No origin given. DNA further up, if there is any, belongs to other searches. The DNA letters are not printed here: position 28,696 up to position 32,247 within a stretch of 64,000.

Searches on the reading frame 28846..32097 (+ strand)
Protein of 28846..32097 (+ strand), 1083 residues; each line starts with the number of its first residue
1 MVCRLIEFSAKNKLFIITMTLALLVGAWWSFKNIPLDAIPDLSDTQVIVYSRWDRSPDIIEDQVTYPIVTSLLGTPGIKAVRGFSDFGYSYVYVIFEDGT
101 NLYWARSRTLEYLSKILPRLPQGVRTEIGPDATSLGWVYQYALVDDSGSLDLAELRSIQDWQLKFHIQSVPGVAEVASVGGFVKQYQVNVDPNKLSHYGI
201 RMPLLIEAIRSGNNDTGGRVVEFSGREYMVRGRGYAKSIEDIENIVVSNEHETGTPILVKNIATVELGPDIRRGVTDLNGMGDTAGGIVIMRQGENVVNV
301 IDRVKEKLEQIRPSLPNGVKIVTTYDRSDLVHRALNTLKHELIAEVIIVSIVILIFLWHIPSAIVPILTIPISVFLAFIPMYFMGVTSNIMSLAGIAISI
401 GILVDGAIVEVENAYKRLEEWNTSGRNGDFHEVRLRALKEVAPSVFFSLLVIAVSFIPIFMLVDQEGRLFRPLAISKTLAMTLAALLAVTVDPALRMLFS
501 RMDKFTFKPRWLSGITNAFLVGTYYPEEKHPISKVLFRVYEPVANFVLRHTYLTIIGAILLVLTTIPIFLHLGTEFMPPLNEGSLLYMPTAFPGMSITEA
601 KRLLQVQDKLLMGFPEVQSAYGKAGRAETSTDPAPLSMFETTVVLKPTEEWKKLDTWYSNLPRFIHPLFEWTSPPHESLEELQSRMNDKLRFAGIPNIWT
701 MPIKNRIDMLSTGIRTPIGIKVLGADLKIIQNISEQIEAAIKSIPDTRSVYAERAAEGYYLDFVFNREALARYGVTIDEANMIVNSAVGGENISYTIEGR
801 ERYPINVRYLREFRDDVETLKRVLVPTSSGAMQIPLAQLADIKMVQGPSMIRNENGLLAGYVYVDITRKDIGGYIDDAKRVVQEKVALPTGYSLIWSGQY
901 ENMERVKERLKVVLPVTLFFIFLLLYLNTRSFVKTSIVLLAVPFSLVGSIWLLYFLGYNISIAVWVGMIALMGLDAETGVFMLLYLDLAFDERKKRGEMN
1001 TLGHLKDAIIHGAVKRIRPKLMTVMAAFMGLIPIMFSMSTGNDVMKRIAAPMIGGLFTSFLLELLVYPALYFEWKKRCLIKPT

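Call 80: search_protein_families(library=pfam, proteins=[window:28846-32097:+], max_evalue=0.00001)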
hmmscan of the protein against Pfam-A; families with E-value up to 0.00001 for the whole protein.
window:28846-32097:+ (1083 aa): 2 families
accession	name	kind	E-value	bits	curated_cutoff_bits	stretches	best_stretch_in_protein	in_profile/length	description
PF00873.25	ACR_tran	-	6.2e-214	713.2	28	1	6-1072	2-1018/1021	AcrB/AcrD/AcrF family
PF03176.21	MMPL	-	4.2e-07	29.7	20.5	0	904-971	139-206/333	MMPL family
